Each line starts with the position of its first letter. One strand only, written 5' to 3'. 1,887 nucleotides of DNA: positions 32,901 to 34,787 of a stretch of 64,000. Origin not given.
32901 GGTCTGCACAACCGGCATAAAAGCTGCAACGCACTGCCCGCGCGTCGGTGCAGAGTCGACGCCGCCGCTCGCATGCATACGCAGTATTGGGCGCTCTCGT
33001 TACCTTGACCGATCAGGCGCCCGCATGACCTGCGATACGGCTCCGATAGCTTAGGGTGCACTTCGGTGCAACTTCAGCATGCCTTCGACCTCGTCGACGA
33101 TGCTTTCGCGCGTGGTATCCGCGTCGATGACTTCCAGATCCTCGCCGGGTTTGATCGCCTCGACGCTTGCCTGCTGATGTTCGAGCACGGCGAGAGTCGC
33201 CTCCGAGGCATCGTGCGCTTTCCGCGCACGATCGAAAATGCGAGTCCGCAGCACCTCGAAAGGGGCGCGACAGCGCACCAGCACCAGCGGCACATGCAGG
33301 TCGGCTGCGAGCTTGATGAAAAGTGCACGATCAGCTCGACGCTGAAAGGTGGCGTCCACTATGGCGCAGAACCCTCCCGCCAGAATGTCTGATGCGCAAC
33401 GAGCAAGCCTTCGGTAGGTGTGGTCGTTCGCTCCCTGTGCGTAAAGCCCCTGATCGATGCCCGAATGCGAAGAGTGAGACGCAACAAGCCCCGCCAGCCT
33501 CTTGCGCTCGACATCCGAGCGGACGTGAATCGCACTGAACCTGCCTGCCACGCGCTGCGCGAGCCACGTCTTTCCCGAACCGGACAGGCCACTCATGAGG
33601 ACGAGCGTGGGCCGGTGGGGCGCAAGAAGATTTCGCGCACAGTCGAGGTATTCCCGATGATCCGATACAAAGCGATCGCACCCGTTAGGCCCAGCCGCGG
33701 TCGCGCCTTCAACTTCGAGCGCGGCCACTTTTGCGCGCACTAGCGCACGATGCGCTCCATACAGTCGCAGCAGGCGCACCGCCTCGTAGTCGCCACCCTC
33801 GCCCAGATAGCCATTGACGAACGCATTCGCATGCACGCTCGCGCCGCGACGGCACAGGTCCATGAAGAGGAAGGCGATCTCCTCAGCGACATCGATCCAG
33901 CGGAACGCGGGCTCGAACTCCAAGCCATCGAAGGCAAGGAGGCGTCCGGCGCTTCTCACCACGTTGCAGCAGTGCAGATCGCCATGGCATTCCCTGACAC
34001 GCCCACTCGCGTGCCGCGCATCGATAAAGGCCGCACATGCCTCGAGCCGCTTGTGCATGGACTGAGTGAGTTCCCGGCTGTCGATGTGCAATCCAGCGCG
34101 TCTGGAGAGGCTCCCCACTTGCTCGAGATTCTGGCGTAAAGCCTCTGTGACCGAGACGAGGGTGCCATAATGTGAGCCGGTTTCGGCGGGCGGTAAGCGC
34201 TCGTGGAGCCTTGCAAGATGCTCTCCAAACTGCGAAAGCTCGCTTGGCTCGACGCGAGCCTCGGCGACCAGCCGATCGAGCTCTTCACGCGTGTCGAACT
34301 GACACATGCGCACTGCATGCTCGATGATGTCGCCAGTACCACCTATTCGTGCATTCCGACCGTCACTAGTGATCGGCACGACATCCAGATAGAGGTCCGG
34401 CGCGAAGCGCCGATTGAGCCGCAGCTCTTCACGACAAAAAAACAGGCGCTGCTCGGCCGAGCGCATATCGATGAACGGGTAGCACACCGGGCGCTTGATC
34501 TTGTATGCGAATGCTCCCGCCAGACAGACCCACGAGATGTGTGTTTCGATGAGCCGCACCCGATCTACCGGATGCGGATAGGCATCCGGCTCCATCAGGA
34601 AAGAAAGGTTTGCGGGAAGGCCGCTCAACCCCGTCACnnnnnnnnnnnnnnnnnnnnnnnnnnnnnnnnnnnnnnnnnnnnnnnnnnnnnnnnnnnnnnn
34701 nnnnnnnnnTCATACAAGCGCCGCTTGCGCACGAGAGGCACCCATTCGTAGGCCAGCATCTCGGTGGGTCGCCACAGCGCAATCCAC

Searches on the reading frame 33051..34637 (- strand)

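Call 44: search_protein_families(library=pfam, proteins=[window:33051-34637:-], max_evalue=0.00001)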
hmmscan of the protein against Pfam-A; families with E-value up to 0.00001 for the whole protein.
window:33051-34637:- (528 aa): 2 families
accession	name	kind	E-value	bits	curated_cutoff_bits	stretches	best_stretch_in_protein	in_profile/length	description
PF13671.12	AAA_33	-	4.6e-31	108.5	27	1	345-494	1-142/143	AAA domain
PF01636.29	APH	-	8.1e-06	26.2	23.2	0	102-290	65-239/239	Phosphotransferase enzyme family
